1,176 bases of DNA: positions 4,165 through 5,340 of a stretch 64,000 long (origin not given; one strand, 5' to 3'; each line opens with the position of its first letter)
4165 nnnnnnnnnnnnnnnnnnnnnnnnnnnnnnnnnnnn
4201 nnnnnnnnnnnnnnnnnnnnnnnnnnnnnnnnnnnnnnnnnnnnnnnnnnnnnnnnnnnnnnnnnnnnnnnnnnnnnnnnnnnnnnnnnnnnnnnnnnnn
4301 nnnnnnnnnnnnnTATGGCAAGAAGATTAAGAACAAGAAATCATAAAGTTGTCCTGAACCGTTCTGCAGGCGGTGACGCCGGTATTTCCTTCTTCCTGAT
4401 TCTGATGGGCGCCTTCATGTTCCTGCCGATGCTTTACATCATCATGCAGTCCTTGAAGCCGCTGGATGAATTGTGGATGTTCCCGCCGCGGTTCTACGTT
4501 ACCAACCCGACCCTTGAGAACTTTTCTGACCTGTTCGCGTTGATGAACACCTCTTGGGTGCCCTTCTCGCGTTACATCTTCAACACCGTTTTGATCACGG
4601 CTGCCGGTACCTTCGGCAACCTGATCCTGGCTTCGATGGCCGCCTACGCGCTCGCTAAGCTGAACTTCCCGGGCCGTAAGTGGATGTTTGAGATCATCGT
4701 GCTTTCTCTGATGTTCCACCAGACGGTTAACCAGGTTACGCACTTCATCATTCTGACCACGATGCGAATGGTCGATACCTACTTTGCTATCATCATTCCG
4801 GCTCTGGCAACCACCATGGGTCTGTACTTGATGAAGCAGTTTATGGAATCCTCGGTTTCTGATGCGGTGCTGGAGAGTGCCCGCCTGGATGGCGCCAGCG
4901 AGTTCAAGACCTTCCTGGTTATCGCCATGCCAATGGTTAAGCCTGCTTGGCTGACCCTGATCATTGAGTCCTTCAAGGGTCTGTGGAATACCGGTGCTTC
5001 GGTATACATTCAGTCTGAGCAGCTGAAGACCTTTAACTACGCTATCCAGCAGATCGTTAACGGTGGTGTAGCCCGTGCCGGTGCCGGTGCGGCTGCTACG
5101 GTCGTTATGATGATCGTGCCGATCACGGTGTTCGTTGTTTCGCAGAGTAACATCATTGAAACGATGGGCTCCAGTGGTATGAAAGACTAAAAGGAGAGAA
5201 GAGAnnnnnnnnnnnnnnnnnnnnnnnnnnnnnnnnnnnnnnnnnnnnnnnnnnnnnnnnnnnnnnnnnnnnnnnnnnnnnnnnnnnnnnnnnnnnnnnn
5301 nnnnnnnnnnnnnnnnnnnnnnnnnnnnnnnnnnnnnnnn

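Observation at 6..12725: ATPase-less seven-gene surface glycan locus: two permease pairs flank an NHL/TPR/Yip1 membrane protein and a DUF5696-like giant protein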

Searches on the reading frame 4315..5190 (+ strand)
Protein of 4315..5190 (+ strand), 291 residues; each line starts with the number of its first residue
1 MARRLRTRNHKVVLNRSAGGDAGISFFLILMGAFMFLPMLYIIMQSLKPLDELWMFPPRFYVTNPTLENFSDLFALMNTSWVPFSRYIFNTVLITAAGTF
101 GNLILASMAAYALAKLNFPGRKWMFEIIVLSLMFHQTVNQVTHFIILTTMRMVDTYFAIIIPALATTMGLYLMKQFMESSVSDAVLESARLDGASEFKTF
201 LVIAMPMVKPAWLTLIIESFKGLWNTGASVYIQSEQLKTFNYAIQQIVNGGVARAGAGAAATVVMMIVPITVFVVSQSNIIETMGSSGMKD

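Call 5: search_protein_families(library=pfam, proteins=[window:4315-5190:+], max_evalue=0.01)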
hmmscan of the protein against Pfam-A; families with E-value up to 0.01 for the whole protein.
window:4315-5190:+ (291 aa): 1 family
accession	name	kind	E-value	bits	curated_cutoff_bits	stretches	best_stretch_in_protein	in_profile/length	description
PF00528.27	BPD_transp_1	-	0.00029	21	26.4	1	106-277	5-175/184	Binding-protein-dependent transport system inner membrane component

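Call 6: search_protein_families(library=ncbifam, proteins=[window:4315-5190:+], max_evalue=0.01)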
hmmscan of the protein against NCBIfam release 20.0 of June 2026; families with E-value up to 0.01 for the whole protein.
window:4315-5190:+ (291 aa): 8 families
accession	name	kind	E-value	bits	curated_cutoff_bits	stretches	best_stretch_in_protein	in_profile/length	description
NF008210.0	PRK10973.1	equivalog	8.5e-20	71.6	297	1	49-282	37-274/281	sn-glycerol-3-phosphate ABC transporter permease UgpE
NF040932.1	ABC_arch_GlcU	equivalog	6.5e-15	55.5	340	1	27-278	8-258/272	glucose ABC transporter permease GlcU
NF008231.0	PRK10998.1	equivalog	1.8e-14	54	261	1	79-291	76-296/296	maltose ABC transporter permease MalG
TIGR02141.1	modB_ABC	equivalog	1.2e-06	28.3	182.6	1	92-271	4-200/208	molybdate ABC transporter permease subunit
NF007047.0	PRK09500.1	equivalog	2.7e-06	27.2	326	1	26-278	9-250/257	spermidine/putrescine ABC transporter permease PotC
TIGR01581.1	Mo_ABC_porter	hypoth_equivalog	2.6e-05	23.8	210.3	1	92-269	27-219/225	ABC transporter permease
NF040839.1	tungstate_WtpB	equivalog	0.00065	19.4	340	1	86-275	44-243/251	tungstate ABC transporter permease WtpB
TIGR02140.1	permease_CysW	equivalog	0.0013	18.3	329.1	0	91-275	52-251/261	sulfate ABC transporter permease subunit CysW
